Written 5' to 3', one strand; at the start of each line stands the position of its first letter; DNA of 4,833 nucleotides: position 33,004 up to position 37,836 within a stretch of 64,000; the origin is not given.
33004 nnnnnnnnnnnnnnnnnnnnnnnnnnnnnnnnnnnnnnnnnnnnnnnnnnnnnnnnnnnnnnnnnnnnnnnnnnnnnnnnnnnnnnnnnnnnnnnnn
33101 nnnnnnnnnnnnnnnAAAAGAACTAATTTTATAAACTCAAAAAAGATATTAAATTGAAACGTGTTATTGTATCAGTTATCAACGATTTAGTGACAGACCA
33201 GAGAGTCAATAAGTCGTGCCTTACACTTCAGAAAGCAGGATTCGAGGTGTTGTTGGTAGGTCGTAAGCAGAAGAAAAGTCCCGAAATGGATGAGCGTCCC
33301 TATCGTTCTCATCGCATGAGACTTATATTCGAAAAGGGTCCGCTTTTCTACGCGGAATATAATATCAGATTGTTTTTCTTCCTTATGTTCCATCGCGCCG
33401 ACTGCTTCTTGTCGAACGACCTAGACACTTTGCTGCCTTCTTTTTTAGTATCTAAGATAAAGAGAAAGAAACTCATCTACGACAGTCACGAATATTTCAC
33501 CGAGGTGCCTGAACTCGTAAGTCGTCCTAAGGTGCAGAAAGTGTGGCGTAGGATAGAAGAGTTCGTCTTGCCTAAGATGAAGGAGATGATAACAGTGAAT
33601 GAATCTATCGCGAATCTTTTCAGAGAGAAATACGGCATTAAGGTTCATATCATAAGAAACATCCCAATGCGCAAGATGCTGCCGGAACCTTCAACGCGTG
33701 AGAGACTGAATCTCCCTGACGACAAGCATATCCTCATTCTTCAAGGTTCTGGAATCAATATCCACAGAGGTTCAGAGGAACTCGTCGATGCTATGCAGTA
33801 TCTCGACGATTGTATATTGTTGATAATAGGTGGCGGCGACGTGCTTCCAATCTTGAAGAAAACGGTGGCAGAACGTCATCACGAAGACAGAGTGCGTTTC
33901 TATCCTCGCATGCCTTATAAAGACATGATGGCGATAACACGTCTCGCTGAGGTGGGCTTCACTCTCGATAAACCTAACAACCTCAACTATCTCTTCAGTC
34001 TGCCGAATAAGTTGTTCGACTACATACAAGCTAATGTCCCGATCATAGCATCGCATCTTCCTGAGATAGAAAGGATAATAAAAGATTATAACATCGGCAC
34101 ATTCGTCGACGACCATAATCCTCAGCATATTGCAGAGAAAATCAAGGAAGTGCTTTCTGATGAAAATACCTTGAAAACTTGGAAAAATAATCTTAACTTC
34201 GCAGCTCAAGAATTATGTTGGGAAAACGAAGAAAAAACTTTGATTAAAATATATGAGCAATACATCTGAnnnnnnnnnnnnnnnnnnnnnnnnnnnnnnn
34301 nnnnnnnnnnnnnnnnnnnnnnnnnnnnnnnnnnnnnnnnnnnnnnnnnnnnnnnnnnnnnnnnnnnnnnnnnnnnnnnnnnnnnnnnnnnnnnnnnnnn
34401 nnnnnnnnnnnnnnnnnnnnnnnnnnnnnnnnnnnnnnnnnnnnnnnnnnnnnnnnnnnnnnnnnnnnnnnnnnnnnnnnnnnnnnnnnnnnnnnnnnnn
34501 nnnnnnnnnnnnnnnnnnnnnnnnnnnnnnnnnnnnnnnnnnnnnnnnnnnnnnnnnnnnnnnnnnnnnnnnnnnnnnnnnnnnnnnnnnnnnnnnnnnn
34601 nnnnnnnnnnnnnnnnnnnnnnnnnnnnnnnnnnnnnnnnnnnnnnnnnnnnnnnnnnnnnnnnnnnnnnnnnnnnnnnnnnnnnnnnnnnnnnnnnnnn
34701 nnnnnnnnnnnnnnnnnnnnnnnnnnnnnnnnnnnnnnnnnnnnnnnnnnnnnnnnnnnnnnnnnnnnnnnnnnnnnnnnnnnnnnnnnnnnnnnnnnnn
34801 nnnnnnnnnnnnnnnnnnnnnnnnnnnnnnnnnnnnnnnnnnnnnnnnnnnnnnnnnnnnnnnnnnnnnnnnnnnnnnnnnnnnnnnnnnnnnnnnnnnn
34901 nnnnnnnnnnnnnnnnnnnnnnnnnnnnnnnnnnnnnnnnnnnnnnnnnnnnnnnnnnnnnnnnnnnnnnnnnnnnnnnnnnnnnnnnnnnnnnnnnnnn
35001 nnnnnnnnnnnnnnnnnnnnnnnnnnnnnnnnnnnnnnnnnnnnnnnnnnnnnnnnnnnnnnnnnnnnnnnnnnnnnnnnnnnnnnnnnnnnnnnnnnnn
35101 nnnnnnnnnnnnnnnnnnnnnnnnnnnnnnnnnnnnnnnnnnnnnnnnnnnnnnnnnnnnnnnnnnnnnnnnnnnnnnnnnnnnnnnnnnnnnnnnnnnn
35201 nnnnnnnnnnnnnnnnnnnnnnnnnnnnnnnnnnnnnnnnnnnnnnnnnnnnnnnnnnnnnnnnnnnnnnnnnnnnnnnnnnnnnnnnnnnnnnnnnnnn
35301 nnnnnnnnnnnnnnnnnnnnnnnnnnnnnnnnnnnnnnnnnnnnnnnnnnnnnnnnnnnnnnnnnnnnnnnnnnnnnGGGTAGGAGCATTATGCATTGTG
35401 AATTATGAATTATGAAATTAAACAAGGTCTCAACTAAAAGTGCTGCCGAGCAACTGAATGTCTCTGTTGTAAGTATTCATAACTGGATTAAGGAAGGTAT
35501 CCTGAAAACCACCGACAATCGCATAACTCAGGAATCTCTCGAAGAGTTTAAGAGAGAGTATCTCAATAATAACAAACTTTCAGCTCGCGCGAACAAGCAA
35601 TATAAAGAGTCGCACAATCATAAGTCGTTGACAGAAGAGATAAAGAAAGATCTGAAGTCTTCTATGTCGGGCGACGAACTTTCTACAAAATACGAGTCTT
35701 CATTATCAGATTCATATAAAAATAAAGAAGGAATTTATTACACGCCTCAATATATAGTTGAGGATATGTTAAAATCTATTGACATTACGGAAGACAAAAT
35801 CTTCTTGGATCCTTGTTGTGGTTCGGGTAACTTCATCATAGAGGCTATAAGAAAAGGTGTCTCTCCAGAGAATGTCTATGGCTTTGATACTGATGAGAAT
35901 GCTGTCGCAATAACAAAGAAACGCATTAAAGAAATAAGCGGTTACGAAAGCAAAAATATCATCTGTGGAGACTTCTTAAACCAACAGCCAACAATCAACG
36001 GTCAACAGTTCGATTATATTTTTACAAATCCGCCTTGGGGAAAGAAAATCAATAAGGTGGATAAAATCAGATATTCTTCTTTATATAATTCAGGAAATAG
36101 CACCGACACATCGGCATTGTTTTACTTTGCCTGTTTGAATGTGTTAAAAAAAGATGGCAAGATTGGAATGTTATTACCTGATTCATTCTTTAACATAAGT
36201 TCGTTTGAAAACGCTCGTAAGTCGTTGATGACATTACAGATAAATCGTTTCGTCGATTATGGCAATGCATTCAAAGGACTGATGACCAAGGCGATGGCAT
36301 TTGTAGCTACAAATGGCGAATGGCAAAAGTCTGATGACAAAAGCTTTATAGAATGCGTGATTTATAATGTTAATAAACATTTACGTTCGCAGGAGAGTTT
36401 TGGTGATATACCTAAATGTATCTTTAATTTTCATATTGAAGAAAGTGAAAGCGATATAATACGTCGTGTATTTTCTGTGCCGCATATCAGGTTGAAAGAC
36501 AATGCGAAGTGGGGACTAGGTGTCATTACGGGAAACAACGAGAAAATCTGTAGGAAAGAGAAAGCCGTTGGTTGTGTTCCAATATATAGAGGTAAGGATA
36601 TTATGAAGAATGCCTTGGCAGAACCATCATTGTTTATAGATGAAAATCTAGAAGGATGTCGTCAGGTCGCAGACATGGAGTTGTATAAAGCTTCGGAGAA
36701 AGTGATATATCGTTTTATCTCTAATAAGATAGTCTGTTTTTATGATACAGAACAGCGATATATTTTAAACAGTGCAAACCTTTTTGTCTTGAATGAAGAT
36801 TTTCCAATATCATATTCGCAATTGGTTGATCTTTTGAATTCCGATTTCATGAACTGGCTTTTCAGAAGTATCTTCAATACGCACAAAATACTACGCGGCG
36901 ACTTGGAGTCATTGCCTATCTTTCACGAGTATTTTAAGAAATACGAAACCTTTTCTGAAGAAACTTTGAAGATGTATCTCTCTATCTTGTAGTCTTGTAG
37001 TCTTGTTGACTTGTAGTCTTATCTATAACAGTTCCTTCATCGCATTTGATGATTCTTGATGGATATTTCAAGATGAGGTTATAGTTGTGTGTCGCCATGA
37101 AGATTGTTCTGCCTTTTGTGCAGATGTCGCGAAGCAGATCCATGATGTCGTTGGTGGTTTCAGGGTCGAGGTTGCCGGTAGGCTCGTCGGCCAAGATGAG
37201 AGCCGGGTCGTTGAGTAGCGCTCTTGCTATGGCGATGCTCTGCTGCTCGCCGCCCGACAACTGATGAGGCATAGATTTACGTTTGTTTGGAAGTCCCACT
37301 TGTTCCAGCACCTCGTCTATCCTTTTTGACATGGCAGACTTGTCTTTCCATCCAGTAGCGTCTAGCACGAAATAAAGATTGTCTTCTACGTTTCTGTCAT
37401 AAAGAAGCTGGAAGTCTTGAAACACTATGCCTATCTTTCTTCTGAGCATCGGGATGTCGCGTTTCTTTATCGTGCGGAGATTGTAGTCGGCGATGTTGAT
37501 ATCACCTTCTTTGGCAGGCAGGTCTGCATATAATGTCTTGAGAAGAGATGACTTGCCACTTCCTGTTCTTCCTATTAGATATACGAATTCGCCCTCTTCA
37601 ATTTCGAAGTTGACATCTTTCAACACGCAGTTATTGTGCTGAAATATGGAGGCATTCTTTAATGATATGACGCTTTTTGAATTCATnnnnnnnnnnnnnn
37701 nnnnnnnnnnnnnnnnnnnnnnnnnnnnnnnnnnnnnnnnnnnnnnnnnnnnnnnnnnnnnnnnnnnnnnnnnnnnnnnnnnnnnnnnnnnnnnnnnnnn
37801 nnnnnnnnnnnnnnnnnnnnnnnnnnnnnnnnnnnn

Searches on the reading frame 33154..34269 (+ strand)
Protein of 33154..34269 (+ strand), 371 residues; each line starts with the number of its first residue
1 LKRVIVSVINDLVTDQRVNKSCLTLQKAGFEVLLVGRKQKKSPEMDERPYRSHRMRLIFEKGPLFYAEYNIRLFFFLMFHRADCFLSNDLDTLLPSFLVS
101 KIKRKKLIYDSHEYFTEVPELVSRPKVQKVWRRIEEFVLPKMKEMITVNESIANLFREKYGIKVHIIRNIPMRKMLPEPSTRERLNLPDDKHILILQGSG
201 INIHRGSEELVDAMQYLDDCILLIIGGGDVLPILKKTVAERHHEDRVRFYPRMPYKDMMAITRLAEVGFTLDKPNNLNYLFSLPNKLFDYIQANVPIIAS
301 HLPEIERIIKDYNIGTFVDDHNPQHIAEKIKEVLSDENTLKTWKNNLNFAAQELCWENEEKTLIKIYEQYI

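Call 64: search_protein_families(library=pfam, proteins=[window:33154-34269:+], max_evalue=0.0001)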
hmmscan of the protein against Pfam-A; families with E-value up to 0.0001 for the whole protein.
window:33154-34269:+ (371 aa): 3 families
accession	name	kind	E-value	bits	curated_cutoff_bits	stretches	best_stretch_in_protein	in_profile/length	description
PF00534.26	Glycos_transf_1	-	2.5e-16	60.1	26.4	1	183-346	7-168/172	Glycosyl transferases group 1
PF13692.12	Glyco_trans_1_4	-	1.4e-09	38.8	27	1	206-336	16-142/142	Glycosyl transferases group 1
PF13439.12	Glyco_transf_4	-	2.6e-09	37.8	28.5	1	24-169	14-164/170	Glycosyltransferase Family 4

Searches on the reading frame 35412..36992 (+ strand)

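Call 64: search_protein_families(library=pfam, proteins=[window:35412-36992:+], max_evalue=0.0001)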
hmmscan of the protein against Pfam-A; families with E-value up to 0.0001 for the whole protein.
window:35412-36992:+ (526 aa): 10 families
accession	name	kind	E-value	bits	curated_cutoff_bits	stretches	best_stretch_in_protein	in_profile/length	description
PF12950.13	TaqI_C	-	3e-23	82.7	26.5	1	390-503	2-118/118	TaqI-like C-terminal specificity domain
PF02384.22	N6_Mtase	-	8.3e-22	78.3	20.4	1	87-274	3-203/311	N-6 DNA Methylase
PF07669.17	Eco57I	-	1.6e-12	48.3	25.3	1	154-285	2-167/171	Eco57I restriction-modification methylase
PF01170.24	UPF0020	-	3.5e-11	43.6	22.3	1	119-226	20-146/197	RMKL-like, methyltransferase domain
PF03602.21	Cons_hypoth95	-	1.7e-10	41.3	24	1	126-214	40-130/182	Conserved hypothetical protein 95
PF13847.12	Methyltransf_31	-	3.6e-08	33.7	27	1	126-251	2-107/145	Methyltransferase domain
PF13649.12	Methyltransf_25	-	2.1e-06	28.8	27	1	132-205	2-70/97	Methyltransferase domain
PF12728.13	HTH_17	-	4.3e-06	27.3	27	1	7-49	3-49/51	Helix-turn-helix domain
PF05175.20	MTS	-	4.2e-05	23.7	23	1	120-215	24-114/170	Methyltransferase small domain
PF09445.16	Methyltransf_15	-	6.1e-05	23.1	22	0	129-210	2-82/165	RNA cap guanine-N2 methyltransferase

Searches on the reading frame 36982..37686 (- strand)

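Call 64: search_protein_families(library=pfam, proteins=[window:36982-37686:-], max_evalue=0.0001)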
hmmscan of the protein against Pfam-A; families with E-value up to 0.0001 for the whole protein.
window:36982-37686:- (234 aa): 3 families
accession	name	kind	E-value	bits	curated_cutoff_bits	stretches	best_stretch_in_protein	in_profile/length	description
PF00005.33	ABC_tran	-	8.1e-36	124.1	25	1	22-170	1-136/137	ABC transporter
PF13304.12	AAA_21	-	4.3e-11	43.9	27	1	134-205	229-303/304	AAA domain, putative AbiEii toxin, Type IV TA system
PF02463.25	SMC_N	-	3.4e-05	23.8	40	0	32-203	24-200/220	RecF/RecN/SMC N terminal domain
